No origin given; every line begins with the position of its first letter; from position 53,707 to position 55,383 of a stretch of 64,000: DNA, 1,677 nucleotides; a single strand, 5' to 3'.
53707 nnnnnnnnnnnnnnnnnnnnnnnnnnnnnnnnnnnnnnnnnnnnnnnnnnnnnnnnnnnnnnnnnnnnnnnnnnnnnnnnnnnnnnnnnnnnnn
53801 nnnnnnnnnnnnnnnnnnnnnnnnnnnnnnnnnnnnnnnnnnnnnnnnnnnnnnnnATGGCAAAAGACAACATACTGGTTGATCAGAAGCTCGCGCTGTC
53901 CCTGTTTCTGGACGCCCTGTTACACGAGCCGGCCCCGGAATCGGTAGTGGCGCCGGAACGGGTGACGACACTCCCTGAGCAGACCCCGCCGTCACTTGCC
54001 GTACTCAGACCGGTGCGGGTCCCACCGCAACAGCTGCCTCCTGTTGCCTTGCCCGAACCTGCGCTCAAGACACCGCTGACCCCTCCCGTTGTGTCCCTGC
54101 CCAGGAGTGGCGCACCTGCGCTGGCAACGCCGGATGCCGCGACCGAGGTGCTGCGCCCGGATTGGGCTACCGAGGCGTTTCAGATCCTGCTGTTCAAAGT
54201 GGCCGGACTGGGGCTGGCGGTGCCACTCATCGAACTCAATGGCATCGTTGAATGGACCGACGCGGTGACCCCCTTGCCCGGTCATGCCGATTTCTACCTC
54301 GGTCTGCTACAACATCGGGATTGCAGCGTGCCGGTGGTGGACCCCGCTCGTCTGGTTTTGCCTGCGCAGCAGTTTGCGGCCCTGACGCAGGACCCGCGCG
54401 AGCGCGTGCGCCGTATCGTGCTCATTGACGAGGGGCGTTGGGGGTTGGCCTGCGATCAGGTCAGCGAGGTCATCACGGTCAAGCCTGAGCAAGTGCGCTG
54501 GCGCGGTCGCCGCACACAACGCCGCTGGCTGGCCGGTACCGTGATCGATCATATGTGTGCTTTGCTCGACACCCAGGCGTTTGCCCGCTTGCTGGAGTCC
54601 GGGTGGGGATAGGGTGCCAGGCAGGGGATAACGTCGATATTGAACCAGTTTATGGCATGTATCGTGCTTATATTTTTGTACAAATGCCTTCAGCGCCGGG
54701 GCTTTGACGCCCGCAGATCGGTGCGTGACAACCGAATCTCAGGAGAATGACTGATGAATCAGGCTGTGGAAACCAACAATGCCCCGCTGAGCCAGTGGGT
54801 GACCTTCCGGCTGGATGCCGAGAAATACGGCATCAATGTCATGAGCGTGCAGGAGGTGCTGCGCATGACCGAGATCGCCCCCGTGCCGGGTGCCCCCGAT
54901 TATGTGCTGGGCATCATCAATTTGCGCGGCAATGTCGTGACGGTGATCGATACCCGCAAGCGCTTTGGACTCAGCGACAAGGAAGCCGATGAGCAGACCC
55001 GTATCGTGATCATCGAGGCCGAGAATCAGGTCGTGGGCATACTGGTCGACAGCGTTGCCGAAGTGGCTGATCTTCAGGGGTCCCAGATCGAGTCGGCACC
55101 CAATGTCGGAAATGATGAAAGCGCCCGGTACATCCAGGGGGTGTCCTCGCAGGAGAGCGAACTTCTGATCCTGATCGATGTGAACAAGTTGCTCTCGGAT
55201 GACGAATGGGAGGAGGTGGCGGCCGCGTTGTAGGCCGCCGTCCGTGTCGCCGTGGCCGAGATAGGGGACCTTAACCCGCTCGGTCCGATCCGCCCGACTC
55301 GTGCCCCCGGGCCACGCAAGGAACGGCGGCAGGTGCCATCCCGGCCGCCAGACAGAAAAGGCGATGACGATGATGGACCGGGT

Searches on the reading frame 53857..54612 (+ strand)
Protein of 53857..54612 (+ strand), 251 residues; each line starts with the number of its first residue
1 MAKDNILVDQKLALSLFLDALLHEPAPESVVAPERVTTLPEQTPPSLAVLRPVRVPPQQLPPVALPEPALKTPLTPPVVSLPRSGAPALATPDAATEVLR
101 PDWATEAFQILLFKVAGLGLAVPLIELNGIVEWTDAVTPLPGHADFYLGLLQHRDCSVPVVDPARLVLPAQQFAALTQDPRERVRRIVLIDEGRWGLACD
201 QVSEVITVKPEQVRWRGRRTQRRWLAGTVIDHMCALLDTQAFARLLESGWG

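Call 18: search_protein_families(library=ncbifam, proteins=[window:53860-54612:+], max_evalue=0.001)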
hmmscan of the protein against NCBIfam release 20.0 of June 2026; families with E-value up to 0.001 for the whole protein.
window:53860-54612:+ (250 aa): 0 families

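Call 80: search_protein_families(library=pfam, proteins=[window:53857-54612:+], max_evalue=0.01)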
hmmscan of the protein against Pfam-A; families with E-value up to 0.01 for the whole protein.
window:53857-54612:+ (251 aa): 1 family
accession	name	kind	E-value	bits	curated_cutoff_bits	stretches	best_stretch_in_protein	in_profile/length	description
PF01584.24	CheW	-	1.1e-16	61.1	23.5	1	109-243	1-134/138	CheW-like domain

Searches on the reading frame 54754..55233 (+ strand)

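Call 18: search_protein_families(library=ncbifam, proteins=[window:54754-55233:+], max_evalue=0.001)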
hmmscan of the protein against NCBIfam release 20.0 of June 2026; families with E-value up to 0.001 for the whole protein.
window:54754-55233:+ (159 aa): 1 family
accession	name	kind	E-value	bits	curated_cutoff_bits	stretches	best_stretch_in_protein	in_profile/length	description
NF007903.0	PRK10612.1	equivalog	9.4e-30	103.5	260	1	14-155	18-159/167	chemotaxis protein CheW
